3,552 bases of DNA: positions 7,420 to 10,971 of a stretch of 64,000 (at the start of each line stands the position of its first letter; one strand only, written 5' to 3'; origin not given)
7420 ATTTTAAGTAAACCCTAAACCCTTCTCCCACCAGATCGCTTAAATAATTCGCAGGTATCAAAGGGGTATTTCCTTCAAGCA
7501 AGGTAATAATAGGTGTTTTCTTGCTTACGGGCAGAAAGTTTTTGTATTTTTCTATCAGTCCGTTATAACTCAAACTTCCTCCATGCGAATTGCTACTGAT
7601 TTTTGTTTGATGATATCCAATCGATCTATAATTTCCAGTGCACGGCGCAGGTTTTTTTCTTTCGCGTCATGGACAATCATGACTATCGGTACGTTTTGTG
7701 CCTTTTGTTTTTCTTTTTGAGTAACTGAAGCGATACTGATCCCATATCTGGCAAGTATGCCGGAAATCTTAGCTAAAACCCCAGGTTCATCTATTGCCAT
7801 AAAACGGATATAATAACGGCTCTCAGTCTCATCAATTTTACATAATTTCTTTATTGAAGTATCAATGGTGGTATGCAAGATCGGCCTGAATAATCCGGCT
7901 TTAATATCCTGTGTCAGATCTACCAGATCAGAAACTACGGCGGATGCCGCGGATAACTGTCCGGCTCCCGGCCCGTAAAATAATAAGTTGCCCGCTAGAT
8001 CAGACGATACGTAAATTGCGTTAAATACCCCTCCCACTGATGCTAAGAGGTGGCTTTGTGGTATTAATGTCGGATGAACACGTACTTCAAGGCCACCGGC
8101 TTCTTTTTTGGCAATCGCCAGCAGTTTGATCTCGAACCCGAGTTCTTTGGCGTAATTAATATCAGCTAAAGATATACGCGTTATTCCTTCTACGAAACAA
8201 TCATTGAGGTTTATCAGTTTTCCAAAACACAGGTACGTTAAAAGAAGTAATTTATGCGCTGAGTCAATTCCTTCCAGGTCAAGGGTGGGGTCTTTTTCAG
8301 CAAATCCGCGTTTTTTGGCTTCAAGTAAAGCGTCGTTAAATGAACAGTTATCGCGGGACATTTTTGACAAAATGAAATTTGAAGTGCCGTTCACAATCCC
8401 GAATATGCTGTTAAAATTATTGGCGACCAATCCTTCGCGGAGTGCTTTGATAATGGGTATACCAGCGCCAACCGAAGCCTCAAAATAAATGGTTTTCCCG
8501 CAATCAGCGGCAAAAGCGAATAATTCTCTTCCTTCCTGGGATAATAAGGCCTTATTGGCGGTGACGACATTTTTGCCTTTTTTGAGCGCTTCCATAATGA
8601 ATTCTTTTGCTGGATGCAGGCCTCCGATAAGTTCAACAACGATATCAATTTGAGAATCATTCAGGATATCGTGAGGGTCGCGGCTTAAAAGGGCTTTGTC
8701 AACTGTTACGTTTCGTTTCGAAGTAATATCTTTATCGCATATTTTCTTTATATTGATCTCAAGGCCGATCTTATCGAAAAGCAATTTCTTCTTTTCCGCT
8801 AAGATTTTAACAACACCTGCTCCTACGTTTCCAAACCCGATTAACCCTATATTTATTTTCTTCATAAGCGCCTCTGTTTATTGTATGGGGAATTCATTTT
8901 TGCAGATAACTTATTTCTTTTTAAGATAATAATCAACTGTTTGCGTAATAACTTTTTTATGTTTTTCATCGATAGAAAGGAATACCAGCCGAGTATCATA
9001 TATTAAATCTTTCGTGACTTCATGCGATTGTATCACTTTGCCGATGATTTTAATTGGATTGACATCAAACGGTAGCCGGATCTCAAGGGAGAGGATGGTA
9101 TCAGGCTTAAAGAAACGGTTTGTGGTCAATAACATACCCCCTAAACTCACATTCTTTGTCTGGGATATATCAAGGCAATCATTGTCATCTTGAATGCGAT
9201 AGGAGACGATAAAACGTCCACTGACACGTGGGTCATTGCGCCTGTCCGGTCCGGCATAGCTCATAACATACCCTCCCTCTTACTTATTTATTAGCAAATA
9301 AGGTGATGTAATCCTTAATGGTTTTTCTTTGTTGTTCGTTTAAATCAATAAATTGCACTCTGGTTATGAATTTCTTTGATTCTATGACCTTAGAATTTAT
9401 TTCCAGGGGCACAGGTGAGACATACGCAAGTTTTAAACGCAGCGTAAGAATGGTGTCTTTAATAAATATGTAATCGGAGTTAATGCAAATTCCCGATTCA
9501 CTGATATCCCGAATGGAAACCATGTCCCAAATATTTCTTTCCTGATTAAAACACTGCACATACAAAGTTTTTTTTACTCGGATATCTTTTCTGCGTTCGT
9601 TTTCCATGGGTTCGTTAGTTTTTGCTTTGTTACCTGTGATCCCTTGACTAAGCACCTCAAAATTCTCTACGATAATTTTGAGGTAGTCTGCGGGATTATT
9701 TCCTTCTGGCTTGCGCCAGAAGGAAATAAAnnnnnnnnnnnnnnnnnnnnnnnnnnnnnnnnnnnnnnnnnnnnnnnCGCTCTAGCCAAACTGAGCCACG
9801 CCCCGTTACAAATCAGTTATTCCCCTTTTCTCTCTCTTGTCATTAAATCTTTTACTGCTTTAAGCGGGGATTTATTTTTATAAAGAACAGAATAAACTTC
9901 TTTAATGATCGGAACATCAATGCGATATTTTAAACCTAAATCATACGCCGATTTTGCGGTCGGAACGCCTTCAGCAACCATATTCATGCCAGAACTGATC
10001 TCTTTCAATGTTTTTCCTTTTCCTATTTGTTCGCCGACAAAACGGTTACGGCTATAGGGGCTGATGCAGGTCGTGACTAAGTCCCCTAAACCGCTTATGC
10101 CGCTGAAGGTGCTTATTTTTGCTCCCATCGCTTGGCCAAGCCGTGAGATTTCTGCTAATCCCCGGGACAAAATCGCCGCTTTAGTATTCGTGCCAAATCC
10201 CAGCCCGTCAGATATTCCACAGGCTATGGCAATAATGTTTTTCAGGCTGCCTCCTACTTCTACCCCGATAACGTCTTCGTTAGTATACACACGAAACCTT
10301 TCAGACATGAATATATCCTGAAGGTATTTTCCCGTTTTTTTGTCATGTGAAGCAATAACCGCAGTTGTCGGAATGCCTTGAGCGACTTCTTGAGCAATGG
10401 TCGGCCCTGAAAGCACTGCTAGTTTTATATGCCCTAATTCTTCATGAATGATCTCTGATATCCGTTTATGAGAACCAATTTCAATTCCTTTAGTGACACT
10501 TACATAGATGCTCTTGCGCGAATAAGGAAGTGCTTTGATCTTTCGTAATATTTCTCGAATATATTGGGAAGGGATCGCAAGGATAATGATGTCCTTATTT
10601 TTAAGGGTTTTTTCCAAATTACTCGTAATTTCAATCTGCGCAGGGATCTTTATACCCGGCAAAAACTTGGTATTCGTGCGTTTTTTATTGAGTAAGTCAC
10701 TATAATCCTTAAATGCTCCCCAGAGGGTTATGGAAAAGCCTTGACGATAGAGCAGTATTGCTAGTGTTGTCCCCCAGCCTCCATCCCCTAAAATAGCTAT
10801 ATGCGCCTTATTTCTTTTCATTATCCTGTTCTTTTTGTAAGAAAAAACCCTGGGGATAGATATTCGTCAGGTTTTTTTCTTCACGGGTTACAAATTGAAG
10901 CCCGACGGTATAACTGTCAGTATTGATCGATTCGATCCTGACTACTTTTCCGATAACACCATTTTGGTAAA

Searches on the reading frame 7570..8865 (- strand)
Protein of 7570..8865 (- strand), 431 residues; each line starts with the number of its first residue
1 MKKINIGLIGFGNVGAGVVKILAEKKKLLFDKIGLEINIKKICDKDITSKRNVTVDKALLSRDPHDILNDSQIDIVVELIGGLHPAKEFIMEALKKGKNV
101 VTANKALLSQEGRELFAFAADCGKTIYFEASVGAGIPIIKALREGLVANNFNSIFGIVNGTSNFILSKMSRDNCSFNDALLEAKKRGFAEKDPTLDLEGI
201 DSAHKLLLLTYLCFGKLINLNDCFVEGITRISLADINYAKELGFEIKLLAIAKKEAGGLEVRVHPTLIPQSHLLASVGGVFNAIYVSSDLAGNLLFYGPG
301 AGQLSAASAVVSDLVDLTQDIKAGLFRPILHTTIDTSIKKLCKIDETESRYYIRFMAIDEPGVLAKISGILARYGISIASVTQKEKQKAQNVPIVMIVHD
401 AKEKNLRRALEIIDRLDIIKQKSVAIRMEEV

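Call 84: search_protein_families(library=pfam, proteins=[window:7570-8865:-], max_evalue=0.0001)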
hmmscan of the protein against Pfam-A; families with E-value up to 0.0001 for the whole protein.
window:7570-8865:- (431 aa): 4 families
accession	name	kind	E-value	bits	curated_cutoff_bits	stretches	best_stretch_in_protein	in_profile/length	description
PF00742.24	Homoserine_dh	-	1.5e-59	201.2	22.9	1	137-315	1-173/173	Homoserine dehydrogenase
PF03447.22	NAD_binding_3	-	6.9e-19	69.1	24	1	10-129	1-116/116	Homoserine dehydrogenase, NAD binding domain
PF01842.31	ACT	-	2.9e-12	46.6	27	1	351-416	1-64/66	ACT domain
PF22629.2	ACT_AHAS_ss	-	9.3e-07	29.4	27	1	358-416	6-62/67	AHAS small subunit-like ACT domain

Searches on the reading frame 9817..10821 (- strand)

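Call 84: search_protein_families(library=pfam, proteins=[window:9817-10821:-], max_evalue=0.0001)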
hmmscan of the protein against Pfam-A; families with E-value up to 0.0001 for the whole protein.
window:9817-10821:- (334 aa): 5 families
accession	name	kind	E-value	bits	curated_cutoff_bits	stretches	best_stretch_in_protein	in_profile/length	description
PF07479.19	NAD_Gly3P_dh_C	-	3.2e-57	193.1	25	1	183-323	1-141/142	NAD-dependent glycerol-3-phosphate dehydrogenase C-terminus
PF01210.29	NAD_Gly3P_dh_N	-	3.9e-49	167.1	23.1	1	8-162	2-156/158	NAD-dependent glycerol-3-phosphate dehydrogenase N-terminus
PF20618.3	GPD_NAD_C_bact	-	1.4e-19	70.8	27.6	1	243-309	1-66/66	Bacterial GPD, NAD-dependent C-terminal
PF03807.23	F420_oxidored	-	4.9e-06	27.5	21.6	1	8-111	2-93/94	NADP oxidoreductase coenzyme F420-dependent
PF02558.23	ApbA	-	9e-05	22.6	22.2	0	8-102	1-93/150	Ketopantoate reductase PanE/ApbA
